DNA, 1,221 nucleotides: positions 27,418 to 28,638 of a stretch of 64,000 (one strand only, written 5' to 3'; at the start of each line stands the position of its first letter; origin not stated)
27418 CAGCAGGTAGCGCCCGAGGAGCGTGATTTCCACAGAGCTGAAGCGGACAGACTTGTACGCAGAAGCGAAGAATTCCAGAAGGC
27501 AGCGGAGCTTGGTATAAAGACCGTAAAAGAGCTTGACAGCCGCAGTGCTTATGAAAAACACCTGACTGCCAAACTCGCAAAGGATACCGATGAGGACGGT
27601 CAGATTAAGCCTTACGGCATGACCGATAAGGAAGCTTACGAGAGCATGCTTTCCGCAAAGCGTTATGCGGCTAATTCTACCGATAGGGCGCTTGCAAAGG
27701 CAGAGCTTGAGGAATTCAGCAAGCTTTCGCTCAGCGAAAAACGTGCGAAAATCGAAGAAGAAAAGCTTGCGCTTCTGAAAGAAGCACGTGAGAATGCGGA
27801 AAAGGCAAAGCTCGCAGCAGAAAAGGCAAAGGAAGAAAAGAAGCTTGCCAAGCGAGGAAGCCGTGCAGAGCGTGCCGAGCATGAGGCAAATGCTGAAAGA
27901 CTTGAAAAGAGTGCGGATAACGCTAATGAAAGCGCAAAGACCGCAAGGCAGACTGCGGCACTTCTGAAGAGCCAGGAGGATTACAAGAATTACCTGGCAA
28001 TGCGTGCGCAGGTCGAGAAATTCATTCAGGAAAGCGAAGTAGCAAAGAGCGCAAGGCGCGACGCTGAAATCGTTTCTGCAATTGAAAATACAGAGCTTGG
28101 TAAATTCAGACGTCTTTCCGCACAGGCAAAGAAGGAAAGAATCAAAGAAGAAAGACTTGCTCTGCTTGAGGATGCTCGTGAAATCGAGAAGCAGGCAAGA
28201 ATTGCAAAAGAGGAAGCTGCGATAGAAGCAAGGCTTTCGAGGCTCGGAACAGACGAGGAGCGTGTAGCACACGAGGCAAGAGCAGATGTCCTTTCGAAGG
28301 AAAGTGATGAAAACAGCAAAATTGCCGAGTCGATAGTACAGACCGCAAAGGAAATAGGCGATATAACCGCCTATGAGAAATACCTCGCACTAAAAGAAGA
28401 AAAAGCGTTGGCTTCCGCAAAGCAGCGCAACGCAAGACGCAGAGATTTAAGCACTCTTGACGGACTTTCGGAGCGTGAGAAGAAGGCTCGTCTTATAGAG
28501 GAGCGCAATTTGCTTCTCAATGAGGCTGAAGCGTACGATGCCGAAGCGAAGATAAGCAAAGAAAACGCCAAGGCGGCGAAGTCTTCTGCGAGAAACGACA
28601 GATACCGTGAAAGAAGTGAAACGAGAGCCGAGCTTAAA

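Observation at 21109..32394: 11.3-kb single ORF encoding a 3,761-aa tail-anchored, hyper-charged helical giant protein with no recognisable family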

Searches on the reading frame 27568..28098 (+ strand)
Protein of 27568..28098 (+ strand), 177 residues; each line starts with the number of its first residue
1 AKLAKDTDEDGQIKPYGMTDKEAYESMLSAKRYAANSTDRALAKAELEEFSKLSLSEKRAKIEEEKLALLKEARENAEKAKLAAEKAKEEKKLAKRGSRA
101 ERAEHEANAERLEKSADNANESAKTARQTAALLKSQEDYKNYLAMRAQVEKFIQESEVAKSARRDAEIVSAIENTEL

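Call 75: predict_structure(alignment_id=A5)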
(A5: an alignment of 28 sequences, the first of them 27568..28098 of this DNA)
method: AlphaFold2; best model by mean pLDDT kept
length: 177 residues; sequences in the alignment: 28
mean_pLDDT: 89.3   pTM: 0.70
mean pLDDT of the five models: 89.3, 88.0, 83.9, 83.0, 82.5
residues with pLDDT >= 90: 118; 70-90: 39; 50-70: 20; < 50: 0
segments of 3 or more residues with pLDDT < 50: none
pLDDT, mean of each block of 10 residues (from residue 1): 57 66 81 72 91 98 98 98 98 98 98 98 98 97 93 90 91 87
secondary structure, 60 per line:
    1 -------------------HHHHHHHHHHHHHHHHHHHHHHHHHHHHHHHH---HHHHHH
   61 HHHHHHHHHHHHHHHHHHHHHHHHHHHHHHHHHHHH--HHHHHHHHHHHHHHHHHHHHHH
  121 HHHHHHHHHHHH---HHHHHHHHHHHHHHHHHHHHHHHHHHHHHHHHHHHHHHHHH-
elements in order: H20-51 H55-96 H99-132 H136-176
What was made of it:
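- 25012..31365 (+): array of R1 repeat copies 2-15 (aa 1302-3419) with 19-112-aa linkers; a lineage-specific insertion between the last module A and the C-domain. AlphaFold2 of unit 8 (aa 2154-2330): pLDDT 89.3, helices of 32, 42, 34 and 41 residues (call 75).
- On Spectrin-like repeat proteins (spectrin, alpha-actinin, EzrA): The R1 model has a 42/34-residue hairpin plus flanking helices that extend into the neighbouring units (call 75).
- R1 unit model: pLDDT 89.3, pTM 0.70, a 42/34-residue hairpin plus helices that run into the neighbouring units (call 75).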

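Call 79: fold_search(model_id=the predicted structure, library=pdb)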
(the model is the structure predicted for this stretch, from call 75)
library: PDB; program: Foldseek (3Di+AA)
matches with E <= 10: 216; with E <= 0.001: 0
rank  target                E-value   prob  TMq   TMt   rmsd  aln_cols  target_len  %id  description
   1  9div_F                5.6e-02  0.99  0.35  0.44   9.4       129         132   22  The crystal structure of de novo designed ChuA binding protein C8 (released 2025-05-21)
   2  9div_A                7.7e-02  0.99  0.35  0.42   9.5       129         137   22  The crystal structure of de novo designed ChuA binding protein C8 (released 2025-05-21)
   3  9div_E                1.5e-01  0.97  0.35  0.44   9.3       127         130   21  The crystal structure of de novo designed ChuA binding protein C8 (released 2025-05-21)
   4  6tz4_02               2.5e-01  1.00  0.40  0.40  22.4       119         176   18  CryoEM reconstruction of membrane-bound ESCRT-III filament composed of CHMP1B+IST1 (right-handed) (released 2020-04-08)
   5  6tz5_AA               2.6e-01  0.99  0.38  0.39  22.7       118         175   19  CryoEM reconstruction of membrane-bound ESCRT-III filament composed of CHMP1B+IST1 (left-handed) (released 2020-04-08)
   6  9a72_A                4.4e-01  0.97  0.42  0.27  18.7       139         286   15  Integrative model of YFMS-CHEW by crosslinking MS and deep learning (released 2024-09-18)
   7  7o3x_A                4.4e-01  0.94  0.41  0.34  18.9       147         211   13  Structural basis for VIPP1 oligomerization and maintenance of thylakoid membrane integrity (released 2021-06-30)
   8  9eom                  5.2e-01  0.92  0.42  0.35  21.9       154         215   14  250A Vipp1 dL10Ala helical tubes in the presence of EPL (released 2024-10-16)
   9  7aal_A                7.1e-01  0.85  0.39  0.25  21.0       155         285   13  Crystal structure of the F-BAR domain of PSTIPIP1, G258A mutant (released 2022-02-23)
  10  3g6b_B                7.1e-01  0.69  0.35  0.30  23.6       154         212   16  Crystal structure of a Soluble Chemoreceptor from Thermotoga maritima Asn217Ile mutant (released 2009-07-28)
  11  7o3w_A                7.9e-01  0.85  0.41  0.34  19.9       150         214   13  Structural basis for VIPP1 oligomerization and maintenance of thylakoid membrane integrity (released 2021-06-30)
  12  3g67_A                9.3e-01  0.66  0.35  0.30  16.4       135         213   16  Crystal Structure of a Soluble Chemoreceptor from Thermotoga maritima (released 2009-07-28)
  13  9ftl_a                1.0e+00  0.93  0.43  0.45  21.3       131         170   13  Asgard ESCRT-IIIB filament structure (released 2025-04-16)
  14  7o3x_B                1.0e+00  0.80  0.41  0.34  20.4       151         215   14  Structural basis for VIPP1 oligomerization and maintenance of thylakoid membrane integrity (released 2021-06-30)
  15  3g67_B                1.1e+00  0.33  0.31  0.26  29.2       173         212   12  Crystal Structure of a Soluble Chemoreceptor from Thermotoga maritima (released 2009-07-28)
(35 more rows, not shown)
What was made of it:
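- The R1 model's weak Foldseek matches include CHMP1B/IST1, Vipp1, PspA and an Asgard ESCRT-IIIB (E 0.25-2.2, TM 0.37-0.43; call 79).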

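Call 86: search_solved_structures(query=A5, max_evalue=0.1)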
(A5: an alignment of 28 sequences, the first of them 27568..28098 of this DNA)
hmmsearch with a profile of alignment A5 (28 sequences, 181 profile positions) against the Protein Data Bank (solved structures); distinct sequences matched with E-value up to 0.1: 5.
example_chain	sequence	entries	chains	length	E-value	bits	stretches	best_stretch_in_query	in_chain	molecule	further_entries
9r1l_A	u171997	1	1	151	0.0086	19.1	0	72-140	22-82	sc-apCC-4-SN38-1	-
9r1m_A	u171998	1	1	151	0.012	18.6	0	79-140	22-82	sc-apCC-4-LMF-1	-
9r1k_A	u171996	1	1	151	0.031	17.2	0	72-139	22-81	sc-apCC-4-A7F-1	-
9r1j_A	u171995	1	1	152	0.031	17.2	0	72-140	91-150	sc-apCC-4-NR-1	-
8a3k_UNK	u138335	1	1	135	0.066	16.2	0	72-132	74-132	sc-apCC-4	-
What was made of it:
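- Designed coiled coils score as well or better (calls 79, 86).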

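Call 103: fold_search(model_id=the predicted structure, library=viral)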
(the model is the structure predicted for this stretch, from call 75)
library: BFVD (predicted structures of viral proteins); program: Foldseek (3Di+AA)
matches with E <= 10: 511; with E <= 0.001: 0
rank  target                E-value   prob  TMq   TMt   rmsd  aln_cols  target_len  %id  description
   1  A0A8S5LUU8            2.6e-02  0.99  0.34  0.32  27.5       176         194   19  Uncharacterized protein [Siphoviridae sp. ctMsr1]
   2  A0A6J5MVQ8            1.0e-01  1.00  0.37  0.50  11.4       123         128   17  Uncharacterized protein [uncultured Caudovirales phage]
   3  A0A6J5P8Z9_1          1.1e-01  0.99  0.43  0.06  19.8       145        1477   15  ART-PolyVal-like domain-containing protein [uncultured Caudovirales phage]
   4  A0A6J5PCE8            1.5e-01  1.00  0.42  0.76   2.0        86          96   17  Uncharacterized protein [uncultured Caudovirales phage]
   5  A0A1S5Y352            1.6e-01  0.98  0.43  0.17  16.0       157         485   10  Uncharacterized protein [uncultured archaeal virus]
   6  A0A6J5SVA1            2.3e-01  0.97  0.40  0.12  20.0       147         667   16  Uncharacterized protein [uncultured Caudovirales phage]
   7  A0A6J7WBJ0            2.8e-01  0.89  0.34  0.35  15.6       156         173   13  Uncharacterized protein [uncultured Caudovirales phage]
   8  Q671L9                3.1e-01  0.97  0.44  0.52  17.4       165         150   12  Uncharacterized protein [Chlorella virus]
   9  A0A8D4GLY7            3.1e-01  0.94  0.42  0.25  22.5       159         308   13  (no name in the UniProt tables at hand)
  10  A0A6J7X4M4            3.3e-01  1.00  0.39  0.72   0.7        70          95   21  Uncharacterized protein [uncultured Caudovirales phage]
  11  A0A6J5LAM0            3.3e-01  0.82  0.30  0.09  16.7       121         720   24  Uncharacterized protein [uncultured Caudovirales phage]
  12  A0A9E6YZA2            3.3e-01  0.77  0.34  0.05  23.0       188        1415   18  (no name in the UniProt tables at hand)
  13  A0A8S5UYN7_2          3.3e-01  0.66  0.31  0.09  27.0       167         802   19  Endosialidase chaperone [Siphoviridae sp. ctkKt3]
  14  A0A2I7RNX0            3.5e-01  0.47  0.30  0.19  28.7       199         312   20  (no name in the UniProt tables at hand)
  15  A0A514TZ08            3.7e-01  0.99  0.40  0.44  12.8       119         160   13  Uncharacterized protein [Arthrobacter phage Vibaki]
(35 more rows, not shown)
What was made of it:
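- On Phage tape-measure proteins: BFVD tape-measure matches score E 0.6-0.7 (call 103).
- Viral fold matches to tape-measure proteins are insignificant (E 0.6-0.7, TM 0.18-0.35; call 103).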

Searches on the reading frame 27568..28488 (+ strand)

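Call 78: search_protein_families(library=pfam, proteins=[window:27568-28488:+], max_evalue=1)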
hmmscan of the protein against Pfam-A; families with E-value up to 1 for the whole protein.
window:27568-28488:+ (307 aa): 1 family
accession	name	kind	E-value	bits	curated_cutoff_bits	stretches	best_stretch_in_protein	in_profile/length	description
PF21434.3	TerS_N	-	0.19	12.2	27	1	52-75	24-47/50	Phage G20C small terminase, N-terminal domain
